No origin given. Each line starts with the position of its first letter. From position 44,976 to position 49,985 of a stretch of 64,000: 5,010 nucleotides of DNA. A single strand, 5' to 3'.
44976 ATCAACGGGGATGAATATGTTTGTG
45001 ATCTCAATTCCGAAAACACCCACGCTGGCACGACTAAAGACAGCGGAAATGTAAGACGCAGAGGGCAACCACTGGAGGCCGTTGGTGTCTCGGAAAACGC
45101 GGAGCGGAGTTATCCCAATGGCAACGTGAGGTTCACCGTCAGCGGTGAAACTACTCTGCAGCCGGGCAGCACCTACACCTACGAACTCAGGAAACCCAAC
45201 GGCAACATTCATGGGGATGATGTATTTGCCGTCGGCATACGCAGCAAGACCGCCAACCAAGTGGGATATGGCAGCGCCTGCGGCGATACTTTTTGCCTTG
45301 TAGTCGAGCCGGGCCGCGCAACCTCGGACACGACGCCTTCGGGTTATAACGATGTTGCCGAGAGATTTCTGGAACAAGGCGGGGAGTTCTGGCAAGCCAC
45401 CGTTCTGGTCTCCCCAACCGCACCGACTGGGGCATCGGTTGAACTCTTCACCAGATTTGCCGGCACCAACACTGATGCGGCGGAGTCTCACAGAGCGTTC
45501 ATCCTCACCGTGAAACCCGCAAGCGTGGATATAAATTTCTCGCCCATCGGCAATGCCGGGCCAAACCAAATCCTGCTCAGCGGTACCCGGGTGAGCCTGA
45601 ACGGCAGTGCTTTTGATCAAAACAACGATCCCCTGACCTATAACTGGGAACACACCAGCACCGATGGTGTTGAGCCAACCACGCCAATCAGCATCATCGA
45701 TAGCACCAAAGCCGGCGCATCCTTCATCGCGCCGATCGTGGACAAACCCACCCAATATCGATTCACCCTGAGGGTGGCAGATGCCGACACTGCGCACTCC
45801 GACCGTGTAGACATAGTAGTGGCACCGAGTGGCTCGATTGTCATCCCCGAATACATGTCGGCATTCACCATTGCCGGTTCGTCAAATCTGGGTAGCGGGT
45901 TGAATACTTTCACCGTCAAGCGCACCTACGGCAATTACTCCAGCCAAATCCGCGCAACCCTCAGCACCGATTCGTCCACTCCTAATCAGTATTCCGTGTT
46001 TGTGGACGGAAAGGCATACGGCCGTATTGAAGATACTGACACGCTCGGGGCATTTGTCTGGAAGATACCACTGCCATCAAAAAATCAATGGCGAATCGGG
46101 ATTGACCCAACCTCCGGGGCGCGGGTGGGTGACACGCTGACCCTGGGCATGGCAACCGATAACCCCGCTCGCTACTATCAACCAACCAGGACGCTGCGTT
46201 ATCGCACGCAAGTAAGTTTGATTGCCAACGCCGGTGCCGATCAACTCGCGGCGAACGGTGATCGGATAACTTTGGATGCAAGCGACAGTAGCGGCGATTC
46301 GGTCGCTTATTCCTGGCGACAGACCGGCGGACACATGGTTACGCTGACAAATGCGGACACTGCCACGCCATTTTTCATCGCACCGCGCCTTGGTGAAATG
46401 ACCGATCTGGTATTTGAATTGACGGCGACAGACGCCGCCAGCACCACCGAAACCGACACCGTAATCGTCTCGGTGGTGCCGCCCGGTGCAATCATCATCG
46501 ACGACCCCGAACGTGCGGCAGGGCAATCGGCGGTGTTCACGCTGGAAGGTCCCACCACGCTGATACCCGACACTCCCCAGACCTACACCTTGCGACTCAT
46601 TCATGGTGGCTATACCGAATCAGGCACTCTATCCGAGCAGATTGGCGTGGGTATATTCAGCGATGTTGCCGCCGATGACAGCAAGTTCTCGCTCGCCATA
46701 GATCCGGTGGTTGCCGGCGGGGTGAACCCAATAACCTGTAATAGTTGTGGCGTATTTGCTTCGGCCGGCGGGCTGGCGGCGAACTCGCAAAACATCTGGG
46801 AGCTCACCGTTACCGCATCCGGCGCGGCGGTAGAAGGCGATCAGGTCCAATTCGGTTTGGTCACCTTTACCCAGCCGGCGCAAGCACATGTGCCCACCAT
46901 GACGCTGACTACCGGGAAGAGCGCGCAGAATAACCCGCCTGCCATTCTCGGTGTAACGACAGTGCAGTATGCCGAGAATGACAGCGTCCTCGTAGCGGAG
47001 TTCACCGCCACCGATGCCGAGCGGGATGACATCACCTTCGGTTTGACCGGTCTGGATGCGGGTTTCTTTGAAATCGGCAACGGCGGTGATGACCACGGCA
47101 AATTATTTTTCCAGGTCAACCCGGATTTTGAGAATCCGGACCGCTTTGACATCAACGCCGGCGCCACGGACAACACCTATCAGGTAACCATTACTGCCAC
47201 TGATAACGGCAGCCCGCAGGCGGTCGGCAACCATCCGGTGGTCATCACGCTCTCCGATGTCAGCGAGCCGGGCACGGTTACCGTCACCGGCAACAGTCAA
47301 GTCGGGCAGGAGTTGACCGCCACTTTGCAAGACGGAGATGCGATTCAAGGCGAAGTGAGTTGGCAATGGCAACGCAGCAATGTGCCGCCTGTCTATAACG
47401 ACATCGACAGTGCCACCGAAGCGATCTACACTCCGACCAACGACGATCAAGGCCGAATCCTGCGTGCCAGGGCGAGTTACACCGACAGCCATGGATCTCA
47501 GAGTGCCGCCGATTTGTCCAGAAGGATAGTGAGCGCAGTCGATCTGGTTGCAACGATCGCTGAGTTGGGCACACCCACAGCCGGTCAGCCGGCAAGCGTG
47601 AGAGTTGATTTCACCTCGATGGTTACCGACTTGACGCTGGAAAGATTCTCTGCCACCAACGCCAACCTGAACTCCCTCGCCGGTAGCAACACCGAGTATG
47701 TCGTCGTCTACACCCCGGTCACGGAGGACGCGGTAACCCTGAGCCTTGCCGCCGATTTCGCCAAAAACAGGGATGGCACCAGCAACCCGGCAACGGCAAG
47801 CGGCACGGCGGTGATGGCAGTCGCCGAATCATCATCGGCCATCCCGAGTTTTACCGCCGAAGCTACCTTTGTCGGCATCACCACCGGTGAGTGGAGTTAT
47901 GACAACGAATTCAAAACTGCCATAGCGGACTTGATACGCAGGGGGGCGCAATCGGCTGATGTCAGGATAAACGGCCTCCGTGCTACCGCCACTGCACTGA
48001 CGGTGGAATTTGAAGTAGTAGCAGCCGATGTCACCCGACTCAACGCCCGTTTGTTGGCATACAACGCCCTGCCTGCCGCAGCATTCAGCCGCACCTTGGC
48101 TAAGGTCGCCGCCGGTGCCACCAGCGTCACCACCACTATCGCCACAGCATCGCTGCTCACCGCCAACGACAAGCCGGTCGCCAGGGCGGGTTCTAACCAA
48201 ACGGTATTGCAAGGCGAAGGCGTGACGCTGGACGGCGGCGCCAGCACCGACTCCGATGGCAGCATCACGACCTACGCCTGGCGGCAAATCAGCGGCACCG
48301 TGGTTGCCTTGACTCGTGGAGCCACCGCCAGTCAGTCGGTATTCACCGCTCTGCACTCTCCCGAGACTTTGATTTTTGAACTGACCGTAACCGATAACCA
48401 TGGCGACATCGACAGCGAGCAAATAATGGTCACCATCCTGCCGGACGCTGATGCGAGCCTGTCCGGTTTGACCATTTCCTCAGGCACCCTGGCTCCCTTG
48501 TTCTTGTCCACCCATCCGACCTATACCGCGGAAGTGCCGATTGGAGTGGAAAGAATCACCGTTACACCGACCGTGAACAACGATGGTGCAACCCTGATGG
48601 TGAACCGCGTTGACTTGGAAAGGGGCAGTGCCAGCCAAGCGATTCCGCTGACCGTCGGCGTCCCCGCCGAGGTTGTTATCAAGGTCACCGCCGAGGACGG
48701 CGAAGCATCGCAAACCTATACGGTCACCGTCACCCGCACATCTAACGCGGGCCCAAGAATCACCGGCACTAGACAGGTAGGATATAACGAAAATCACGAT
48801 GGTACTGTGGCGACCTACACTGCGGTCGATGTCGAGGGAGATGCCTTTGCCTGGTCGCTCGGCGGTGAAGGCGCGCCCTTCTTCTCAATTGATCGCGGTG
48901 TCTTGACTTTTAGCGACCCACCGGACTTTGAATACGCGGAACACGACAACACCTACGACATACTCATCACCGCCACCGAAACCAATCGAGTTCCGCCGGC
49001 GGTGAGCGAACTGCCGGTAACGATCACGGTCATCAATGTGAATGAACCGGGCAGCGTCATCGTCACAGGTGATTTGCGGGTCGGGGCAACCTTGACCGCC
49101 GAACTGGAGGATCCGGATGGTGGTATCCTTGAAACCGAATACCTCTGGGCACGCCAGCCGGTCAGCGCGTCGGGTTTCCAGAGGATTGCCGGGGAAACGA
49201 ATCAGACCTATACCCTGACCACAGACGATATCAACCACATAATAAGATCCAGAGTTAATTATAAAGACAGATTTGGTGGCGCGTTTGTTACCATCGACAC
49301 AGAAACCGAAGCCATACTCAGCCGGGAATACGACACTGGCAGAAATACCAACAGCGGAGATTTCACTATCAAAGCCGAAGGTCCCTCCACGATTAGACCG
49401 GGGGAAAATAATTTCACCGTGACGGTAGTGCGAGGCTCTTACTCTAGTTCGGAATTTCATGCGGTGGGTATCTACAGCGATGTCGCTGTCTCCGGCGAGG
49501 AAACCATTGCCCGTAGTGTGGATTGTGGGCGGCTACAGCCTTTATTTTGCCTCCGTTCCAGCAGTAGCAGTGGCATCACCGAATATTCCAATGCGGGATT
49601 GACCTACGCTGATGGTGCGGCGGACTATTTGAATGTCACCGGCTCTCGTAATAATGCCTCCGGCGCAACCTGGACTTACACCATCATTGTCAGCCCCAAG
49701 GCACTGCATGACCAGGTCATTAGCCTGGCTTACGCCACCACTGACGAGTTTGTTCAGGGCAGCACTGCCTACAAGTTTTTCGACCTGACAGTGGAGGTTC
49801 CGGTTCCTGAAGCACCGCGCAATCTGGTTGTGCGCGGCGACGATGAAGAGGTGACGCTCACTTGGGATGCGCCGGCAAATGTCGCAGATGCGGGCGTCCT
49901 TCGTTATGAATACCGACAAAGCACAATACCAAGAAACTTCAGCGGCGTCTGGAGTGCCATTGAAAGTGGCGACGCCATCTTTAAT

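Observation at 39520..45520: Recurring ~140-150-aa Cys-containing domain with no family I can name, embedded in a 4x repeated four-domain module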

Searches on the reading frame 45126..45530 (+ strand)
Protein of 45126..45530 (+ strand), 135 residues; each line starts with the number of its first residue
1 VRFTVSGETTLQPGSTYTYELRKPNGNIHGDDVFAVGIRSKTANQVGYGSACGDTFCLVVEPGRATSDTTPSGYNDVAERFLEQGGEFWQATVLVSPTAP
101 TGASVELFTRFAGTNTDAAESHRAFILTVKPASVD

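Call 32: search_protein_families(library=ncbifam, proteins=[window:45126-45530:+], max_evalue=10)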
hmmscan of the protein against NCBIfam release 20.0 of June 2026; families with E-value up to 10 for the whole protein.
window:45126-45530:+ (135 aa): 1 family
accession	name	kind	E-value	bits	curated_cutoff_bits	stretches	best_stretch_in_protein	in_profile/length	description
NF045517.1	halo_surf_dom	domain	0.027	14.6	40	1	4-25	13-34/88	BGTF surface domain-containing protein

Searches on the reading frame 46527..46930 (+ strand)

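Call 32: search_protein_families(library=ncbifam, proteins=[window:46527-46930:+], max_evalue=10)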
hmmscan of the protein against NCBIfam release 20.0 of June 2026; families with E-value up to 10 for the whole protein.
window:46527-46930:+ (134 aa): 2 families
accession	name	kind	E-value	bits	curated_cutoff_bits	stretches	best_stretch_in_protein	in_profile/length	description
NF041895.1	choice_anch_V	domain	0.031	14.3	42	1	3-50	40-86/150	choice-of-anchor V domain-containing protein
NF041894.1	MXAN_6652_fam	equivalog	0.048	13.2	200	1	4-33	44-72/203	MXAN_6652 family MXYO-CTERM-anchored protein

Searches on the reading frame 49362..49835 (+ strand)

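Call 32: search_protein_families(library=ncbifam, proteins=[window:49362-49835:+], max_evalue=10)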
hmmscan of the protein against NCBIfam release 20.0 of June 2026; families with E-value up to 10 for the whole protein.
window:49362-49835:+ (158 aa): 1 family
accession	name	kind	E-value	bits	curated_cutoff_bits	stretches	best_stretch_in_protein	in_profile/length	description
NF011081.0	PRK14508.1-4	equivalog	0.21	9.9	556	1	46-76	16-46/529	4-alpha-glucanotransferase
